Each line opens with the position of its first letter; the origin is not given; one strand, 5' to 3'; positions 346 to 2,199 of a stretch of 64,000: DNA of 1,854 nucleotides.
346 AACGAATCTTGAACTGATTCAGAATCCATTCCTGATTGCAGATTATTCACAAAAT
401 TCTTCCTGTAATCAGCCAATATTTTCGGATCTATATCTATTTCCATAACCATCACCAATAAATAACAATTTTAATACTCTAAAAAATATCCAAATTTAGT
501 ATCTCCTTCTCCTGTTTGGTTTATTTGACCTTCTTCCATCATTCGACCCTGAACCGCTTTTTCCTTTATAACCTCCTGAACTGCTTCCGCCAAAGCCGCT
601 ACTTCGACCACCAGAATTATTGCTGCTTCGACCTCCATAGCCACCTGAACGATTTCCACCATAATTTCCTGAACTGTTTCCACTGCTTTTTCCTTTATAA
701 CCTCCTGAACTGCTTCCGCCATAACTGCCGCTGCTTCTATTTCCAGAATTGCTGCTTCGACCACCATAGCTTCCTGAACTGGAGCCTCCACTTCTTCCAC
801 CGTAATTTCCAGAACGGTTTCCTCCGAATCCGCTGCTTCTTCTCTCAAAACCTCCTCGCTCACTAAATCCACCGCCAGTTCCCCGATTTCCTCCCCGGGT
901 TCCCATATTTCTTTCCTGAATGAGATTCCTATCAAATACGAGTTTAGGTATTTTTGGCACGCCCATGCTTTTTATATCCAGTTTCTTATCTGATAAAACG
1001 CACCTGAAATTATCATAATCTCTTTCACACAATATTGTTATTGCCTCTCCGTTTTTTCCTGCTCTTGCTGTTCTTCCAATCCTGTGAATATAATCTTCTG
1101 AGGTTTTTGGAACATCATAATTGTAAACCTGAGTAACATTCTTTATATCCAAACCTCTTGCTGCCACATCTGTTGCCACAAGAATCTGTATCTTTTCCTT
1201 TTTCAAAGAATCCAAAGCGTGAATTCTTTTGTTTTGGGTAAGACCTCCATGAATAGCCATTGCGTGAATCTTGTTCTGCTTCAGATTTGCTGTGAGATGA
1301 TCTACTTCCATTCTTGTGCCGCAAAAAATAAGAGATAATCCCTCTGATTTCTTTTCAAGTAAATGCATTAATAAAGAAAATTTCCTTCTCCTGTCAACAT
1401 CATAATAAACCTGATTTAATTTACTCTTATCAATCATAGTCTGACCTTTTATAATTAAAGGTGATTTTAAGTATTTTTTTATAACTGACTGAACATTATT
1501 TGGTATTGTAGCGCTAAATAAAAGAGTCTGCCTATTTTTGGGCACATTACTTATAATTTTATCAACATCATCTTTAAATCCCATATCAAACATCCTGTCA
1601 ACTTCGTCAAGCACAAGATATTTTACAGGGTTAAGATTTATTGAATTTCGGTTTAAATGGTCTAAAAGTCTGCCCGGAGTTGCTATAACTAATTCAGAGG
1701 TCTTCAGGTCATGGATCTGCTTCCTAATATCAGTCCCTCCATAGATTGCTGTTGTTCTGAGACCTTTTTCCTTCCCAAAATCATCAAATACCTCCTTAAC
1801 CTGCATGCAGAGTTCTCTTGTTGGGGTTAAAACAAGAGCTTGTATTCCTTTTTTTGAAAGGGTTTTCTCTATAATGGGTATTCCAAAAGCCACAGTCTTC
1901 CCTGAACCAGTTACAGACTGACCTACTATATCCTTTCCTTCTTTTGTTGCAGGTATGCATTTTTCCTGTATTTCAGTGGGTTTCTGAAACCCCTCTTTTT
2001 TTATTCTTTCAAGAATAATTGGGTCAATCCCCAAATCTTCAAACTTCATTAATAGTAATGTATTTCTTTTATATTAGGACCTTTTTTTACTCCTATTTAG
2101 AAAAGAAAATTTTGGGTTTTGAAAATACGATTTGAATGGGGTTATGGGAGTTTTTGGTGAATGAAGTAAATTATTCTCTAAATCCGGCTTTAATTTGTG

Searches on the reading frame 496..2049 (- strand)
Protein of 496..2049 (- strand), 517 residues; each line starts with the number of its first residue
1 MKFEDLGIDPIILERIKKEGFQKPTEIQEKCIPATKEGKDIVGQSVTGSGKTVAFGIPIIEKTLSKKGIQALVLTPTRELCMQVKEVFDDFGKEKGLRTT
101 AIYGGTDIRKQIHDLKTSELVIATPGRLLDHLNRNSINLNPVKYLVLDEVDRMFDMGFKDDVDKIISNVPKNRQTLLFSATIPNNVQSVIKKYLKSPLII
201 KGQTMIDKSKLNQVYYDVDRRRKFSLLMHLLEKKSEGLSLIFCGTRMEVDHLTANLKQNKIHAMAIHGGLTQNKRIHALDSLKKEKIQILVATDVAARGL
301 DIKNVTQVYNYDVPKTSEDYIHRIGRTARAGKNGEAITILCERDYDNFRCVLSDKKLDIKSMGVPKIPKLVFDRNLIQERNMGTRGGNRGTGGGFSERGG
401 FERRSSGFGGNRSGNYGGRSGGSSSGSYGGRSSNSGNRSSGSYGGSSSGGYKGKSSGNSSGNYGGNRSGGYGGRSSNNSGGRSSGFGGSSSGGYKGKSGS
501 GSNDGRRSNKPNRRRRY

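Call 67: search_protein_families(library=ncbifam, proteins=[window:496-2049:-], max_evalue=0.00001)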
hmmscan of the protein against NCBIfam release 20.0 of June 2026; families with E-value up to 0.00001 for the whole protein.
window:496-2049:- (517 aa): 32 families (the best 25 are shown)
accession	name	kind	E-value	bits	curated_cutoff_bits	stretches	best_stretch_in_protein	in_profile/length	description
NF053631.1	RNA_helic_CshA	equivalog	2.8e-131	438.4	646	1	3-367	1-368/434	degradosome RNA helicase CshA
NF008744.0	PRK11776.1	equivalog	1.8e-106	356.5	524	1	2-364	5-370/460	ATP-dependent RNA helicase DbpA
NF053711.1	RNA_heli_RhlE1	exception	4.4e-101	338.8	750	1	1-346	1-354/434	RNA helicase RhlE1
NF008394.0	PRK11192.1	equivalog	1e-98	331.1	507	1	1-345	3-356/441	ATP-dependent RNA helicase SrmB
NF053636.1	DDHlcsCsdAPsy1082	equivalog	1.1e-94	317.8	890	1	2-509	4-511/512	DEAD/DEAH box helicase CsdA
NF007882.0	PRK10590.1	equivalog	4.2e-94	316.1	743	1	1-407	1-417/456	ATP-dependent RNA helicase RhlE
NF008642.0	PRK11634.1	equivalog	3.2e-90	303.3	989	1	2-367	7-376/628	DEAD/DEAH family ATP-dependent RNA helicase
NF053710.1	RNA_heli_RhlE2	exception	9.7e-89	298.4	925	1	1-341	1-354/635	RNA helicase RhlE2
NF003419.0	PRK04837.1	equivalog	1.6e-81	274.2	588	1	2-344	10-364/424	ATP-dependent RNA helicase RhlB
NF002340.1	PRK01297.1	equivalog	1.2e-78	264.5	564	1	2-344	2-357/372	ATP-dependent RNA helicase RhlB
NF003390.0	PRK04537.1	equivalog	7.7e-73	246.4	732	1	2-385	10-398/572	ATP-dependent RNA helicase RhlB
TIGR01389.1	recQ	equivalog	7.8e-30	103.8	640.2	1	20-358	10-346/591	DNA helicase RecQ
TIGR00614.1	recQ_fam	subfamily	1.8e-24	86.4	219.8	1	20-356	8-346/470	RecQ family ATP-dependent DNA helicase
NF010337.0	PRK13766.1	equivalog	3.6e-24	84.9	610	2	225-353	355-490/781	Hef nuclease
NF008279.0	PRK11057.1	equivalog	1e-23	83.7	1015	1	20-356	22-356/608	ATP-dependent DNA helicase RecQ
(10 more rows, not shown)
